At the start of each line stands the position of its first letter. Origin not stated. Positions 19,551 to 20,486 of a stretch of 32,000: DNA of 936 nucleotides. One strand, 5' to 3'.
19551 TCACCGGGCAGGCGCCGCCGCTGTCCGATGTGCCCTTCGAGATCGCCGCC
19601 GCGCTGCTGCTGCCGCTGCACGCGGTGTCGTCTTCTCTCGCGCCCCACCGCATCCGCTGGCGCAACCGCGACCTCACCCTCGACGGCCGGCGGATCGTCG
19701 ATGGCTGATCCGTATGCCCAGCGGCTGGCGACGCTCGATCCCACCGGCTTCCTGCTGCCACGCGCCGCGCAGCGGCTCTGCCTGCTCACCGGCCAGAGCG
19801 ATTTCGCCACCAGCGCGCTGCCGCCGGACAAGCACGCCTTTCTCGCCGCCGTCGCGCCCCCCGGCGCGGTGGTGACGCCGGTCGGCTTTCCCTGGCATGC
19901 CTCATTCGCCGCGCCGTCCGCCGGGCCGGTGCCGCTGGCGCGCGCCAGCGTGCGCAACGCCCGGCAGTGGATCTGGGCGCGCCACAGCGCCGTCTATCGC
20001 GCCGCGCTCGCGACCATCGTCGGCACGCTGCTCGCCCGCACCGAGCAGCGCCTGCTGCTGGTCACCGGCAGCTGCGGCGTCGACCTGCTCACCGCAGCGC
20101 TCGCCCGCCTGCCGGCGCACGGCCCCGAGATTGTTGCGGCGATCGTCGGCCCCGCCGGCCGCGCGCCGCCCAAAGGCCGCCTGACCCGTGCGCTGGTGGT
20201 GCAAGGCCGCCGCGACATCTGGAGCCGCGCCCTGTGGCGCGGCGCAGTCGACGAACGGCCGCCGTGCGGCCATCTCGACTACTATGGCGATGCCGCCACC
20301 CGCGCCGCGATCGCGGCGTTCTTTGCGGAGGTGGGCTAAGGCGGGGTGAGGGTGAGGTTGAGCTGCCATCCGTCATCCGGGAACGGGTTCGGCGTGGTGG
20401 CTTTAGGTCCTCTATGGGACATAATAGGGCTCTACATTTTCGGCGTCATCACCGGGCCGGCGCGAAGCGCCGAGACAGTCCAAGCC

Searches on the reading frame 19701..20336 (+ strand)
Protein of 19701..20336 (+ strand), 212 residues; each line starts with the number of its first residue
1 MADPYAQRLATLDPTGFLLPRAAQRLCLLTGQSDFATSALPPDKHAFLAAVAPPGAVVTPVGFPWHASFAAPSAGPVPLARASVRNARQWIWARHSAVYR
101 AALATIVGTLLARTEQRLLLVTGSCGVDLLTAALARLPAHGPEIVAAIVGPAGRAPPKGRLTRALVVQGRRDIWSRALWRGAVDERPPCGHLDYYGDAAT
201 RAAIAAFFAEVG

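Call 4: search_protein_families(library=pfam, proteins=[window:19701-20336:+], max_evalue=0.01)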
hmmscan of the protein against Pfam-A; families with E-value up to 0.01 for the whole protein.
window:19701-20336:+ (212 aa): 0 families

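Call 5: search_protein_families(library=ncbifam, proteins=[window:19701-20336:+], max_evalue=0.01)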
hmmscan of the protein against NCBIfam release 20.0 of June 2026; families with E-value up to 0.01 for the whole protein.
window:19701-20336:+ (212 aa): 0 families

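Call 34: find_homologous_proteins(query=window:19701-20336:+, max_evalue=0.001)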
Query window:19701-20336:+ (212 aa): 22 proteins with E <= 0.001 among 8000 candidates.
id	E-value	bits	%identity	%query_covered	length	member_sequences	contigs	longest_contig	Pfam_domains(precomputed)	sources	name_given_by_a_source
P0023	4.4e-133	460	100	100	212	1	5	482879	-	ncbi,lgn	ncbi:MAG: hypothetical protein AB1586_00900 [Pseudomonadota bacterium]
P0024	4.0e-98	345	78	100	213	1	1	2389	-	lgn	-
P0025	4.1e-96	339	77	93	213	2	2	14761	-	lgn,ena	-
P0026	9.5e-96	338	77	93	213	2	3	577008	-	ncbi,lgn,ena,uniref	ncbi:hypothetical protein [Bradyrhizobium sp. 2TAF24]|uniref:hypothetical protein n=1 Tax=Bradyrhizo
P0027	3.3e-79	284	63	99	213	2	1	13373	-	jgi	jgi:hypothetical protein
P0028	4.7e-79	283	64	99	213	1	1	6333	-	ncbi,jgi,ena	jgi:hypothetical protein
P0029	9.7e-78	279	64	94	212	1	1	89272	-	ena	-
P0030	2.0e-77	278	64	99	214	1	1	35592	-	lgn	-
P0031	3.2e-75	271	61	99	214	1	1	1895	-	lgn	-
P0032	1.9e-74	268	61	98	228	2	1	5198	-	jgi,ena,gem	-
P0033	2.0e-70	255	58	99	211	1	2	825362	-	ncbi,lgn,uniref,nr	ncbi:hypothetical protein [Nitrospirillum viridazoti]|uniref:Alpha/beta hydrolase n=1 Tax=Nitrospiri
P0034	1.2e-69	252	59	99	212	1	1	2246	-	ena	-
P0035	1.8e-69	252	57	99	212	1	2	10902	-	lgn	-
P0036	2.4e-69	251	59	100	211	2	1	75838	-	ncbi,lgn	-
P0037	7.4e-69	250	59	99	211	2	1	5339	-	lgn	-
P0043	7.7e-55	204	54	97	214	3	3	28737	-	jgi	-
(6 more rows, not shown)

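Call 37: find_encoding_contigs(protein=P0023, flank=10000, max_places=2)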
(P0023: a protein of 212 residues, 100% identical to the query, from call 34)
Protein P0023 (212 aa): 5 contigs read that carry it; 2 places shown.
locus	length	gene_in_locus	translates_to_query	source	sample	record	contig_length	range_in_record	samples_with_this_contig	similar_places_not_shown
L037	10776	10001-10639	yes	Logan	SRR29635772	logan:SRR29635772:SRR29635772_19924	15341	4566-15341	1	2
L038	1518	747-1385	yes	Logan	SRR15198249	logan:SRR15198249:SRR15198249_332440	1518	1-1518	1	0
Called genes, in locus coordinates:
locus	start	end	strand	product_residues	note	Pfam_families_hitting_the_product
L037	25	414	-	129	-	-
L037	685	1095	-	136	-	-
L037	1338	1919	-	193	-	PF00589:Phage_integrase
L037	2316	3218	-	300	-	PF11185:DUF2971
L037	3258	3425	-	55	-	-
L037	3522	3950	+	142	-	PF20346:DUF6641 (weak)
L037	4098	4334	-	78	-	PF13560:HTH_31, PF01381:HTH_3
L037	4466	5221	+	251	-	-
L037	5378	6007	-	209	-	PF18741:MTES_1575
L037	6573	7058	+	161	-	-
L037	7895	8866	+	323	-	PF01073:3Beta_HSD, PF01370:Epimerase, PF04321:RmlD_sub_bind, PF13460:NAD_binding_10, PF16363:GDP_Man_Dehyd, PF07993:NAD_binding_4 (weak)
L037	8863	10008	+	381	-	PF13506:Glyco_transf_21, PF13641:Glyco_tranf_2_3, PF13632:Glyco_trans_2_3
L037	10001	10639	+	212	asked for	-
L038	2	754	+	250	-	?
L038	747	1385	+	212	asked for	-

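Call 42: predict_structure(alignment_id=A2)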
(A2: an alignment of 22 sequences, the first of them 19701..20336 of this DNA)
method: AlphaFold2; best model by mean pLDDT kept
length: 212 residues; sequences in the alignment: 22
mean_pLDDT: 92.9   pTM: 0.90
mean pLDDT of the five models: 92.9, 92.0, 91.6, 87.8, 87.8
residues with pLDDT >= 90: 173; 70-90: 35; 50-70: 3; < 50: 1
segments of 3 or more residues with pLDDT < 50: none
pLDDT, mean of each block of 10 residues (from residue 1): 82 97 96 91 95 96 96 87 90 93 97 97 92 91 95 85 96 93 95 94 97 71
secondary structure, 60 per line:
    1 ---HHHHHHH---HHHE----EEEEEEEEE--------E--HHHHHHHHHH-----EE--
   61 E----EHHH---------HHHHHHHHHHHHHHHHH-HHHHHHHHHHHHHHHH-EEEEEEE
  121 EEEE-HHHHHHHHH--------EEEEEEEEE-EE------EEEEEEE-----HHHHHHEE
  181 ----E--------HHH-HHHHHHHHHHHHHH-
elements in order: H4-10 E22-30 H42-51 H79-95 H97-112 E114-124 H126-134 E143-151 E161-167 H173-178 H198-211

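Call 44: fold_search(model_id=the predicted structure, library=pdb)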
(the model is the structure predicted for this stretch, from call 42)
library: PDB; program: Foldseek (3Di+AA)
matches with E <= 10: 1040; with E <= 0.001: 3
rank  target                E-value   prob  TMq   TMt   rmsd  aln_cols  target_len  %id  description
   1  4fhz                  9.2e-05  1.00  0.49  0.48   8.1       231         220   17  Crystal structure of a carboxyl esterase at 2.0 angstrom resolution (released 2012-10-03)
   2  8w2d_B                7.1e-04  1.00  0.50  0.35  10.2       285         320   13  holo-PCP-Thioesterase di-domain structure from the sulfazecin biosynthetic nonribosomal peptide synthetase, SulM (released 2024-08-07)
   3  9n2w_A                8.5e-04  1.00  0.49  0.45   8.2       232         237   17  Dienelactone hydrolase family protein SaDLH from Solimonas aquatica (released 2026-02-18)
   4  3b5e_B                1.2e-03  1.00  0.42  0.42   8.9       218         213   16  Crystal structure of carboxylesterase (NP_108484.1) from Mesorhizobium loti at 1.75 A resolution (released 2007-11-13)
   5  4ftw                  1.2e-03  1.00  0.49  0.47   7.6       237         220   18  Crystal structure of a carboxyl esterase N110C/L145H at 2.3 angstrom resolution (released 2012-10-03)
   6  8w2c_B                1.3e-03  1.00  0.51  0.43   9.5       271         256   12  Thioesterase domain structure from Sulfazecin biosynthetic nonribosomal peptide synthetase SulM (released 2024-08-07)
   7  8w2d_A                1.6e-03  0.99  0.45  0.32   9.8       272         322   13  holo-PCP-Thioesterase di-domain structure from the sulfazecin biosynthetic nonribosomal peptide synthetase, SulM (released 2024-08-07)
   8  5dwd_A                2.8e-03  0.99  0.47  0.47   8.1       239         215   14  Crystal structure of esterase PE8 (released 2016-10-26)
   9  9iw9_A                3.0e-03  0.98  0.42  0.36  10.2       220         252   16  Crystal Structure of KbPETase (released 2025-07-30)
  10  3b5e_A                3.2e-03  0.97  0.39  0.40   8.7       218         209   17  Crystal structure of carboxylesterase (NP_108484.1) from Mesorhizobium loti at 1.75 A resolution (released 2007-11-13)
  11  1i6w_A                3.8e-03  1.00  0.47  0.54   5.7       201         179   12  THE CRYSTAL STRUCTURE OF BACILLUS SUBTILIS LIPASE: A MINIMAL ALPHA/BETA HYDROLASE ENZYME (released 2001-05-23)
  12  9iw9_C                4.1e-03  0.98  0.42  0.37   8.4       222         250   15  Crystal Structure of KbPETase (released 2025-07-30)
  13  7e8h_J                4.1e-03  0.96  0.45  0.16   9.7       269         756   13  CryoEM structure of human Kv4.2-DPP6S-KChIP1 complex (released 2021-10-13)
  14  2oxe_A                4.1e-03  0.93  0.33  0.19   7.2       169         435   18  Structure of the Human Pancreatic Lipase-related Protein 2 (released 2007-03-27)
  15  7ykq_A                4.3e-03  0.99  0.43  0.37   9.6       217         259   15  Crystal structure of a novel alpha/beta hydrolase mutant from thermomonospora curvata in apo form (released 2023-07-26)
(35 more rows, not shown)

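Call 58: find_encoding_contigs(protein=P0033, flank=10000, max_places=1)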
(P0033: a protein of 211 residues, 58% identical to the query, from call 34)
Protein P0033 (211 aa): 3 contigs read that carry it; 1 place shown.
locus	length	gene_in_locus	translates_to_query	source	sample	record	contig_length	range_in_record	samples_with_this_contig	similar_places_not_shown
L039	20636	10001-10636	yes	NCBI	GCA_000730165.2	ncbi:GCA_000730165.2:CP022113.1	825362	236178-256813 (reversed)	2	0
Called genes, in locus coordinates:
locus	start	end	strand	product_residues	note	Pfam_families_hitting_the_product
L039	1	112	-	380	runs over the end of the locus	PF01888:CbiD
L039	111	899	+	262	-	PF00590:TP_methylase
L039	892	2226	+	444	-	PF01656:CbiA, PF13500:AAA_26 (weak), PF07685:GATase_3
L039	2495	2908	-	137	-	PF13560:HTH_31, PF01381:HTH_3, PF12844:HTH_19 (weak)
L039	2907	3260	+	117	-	-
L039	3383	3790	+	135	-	-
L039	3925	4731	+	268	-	PF00149:Metallophos, PF12850:Metallophos_2 (faint)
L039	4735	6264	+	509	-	PF00004:AAA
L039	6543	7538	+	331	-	PF04321:RmlD_sub_bind, PF01073:3Beta_HSD, PF01370:Epimerase, PF07993:NAD_binding_4 (faint), PF16363:GDP_Man_Dehyd (faint)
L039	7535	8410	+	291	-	PF13506:Glyco_transf_21, PF13641:Glyco_tranf_2_3, PF13632:Glyco_trans_2_3 (weak)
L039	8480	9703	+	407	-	PF14690:Zn_ribbon_ISL3, PF13542:HTH_Tnp_ISL3, PF01610:DDE_Tnp_ISL3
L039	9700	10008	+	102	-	-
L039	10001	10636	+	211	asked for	-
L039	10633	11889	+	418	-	PF13439:Glyco_transf_4 (faint), PF00201:UDPGT (weak), PF04101:Glyco_tran_28_C (faint), PF06722:EryCIII-like_C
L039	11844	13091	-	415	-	-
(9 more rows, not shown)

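Call 59: find_encoding_contigs(protein=P0043, flank=10000, max_places=1)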
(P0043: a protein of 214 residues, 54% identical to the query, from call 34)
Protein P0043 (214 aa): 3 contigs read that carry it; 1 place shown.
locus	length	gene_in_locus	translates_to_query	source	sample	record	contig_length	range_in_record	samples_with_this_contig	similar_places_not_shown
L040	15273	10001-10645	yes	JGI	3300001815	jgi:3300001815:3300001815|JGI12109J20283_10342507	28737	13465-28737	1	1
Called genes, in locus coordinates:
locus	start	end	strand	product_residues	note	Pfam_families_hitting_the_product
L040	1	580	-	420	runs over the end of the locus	PF04326:SLFN_AlbA_2, PF13749:HATPase_c_4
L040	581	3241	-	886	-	PF02463:SMC_N (faint), PF13304:AAA_21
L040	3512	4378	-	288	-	-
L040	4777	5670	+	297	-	PF00142:Fer4_NifH, PF01656:CbiA, PF02374:ArsA_ATPase (weak), PF10609:ParA (weak), PF13614:AAA_31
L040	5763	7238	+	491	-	PF00148:Oxidored_nitro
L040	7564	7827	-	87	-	-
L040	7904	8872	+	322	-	PF01073:3Beta_HSD, PF01370:Epimerase, PF04321:RmlD_sub_bind, PF16363:GDP_Man_Dehyd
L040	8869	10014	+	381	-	PF13506:Glyco_transf_21, PF13641:Glyco_tranf_2_3, PF13632:Glyco_trans_2_3 (weak)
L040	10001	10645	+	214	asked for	-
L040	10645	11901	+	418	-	PF13439:Glyco_transf_4 (faint), PF00201:UDPGT, PF04101:Glyco_tran_28_C (faint), PF06722:EryCIII-like_C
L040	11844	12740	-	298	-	PF00753:Lactamase_B, PF23023:Anti-Pycsar_Apyc1 (faint)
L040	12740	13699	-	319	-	PF08545:ACP_syn_III, PF08541:ACP_syn_III_C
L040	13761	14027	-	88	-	PF06769:YoeB_toxin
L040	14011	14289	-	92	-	PF02604:PhdYeFM_antitox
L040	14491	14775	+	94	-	PF08681:TacA1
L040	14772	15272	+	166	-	PF13508:Acetyltransf_7, PF00583:Acetyltransf_1 (weak), PF13673:Acetyltransf_10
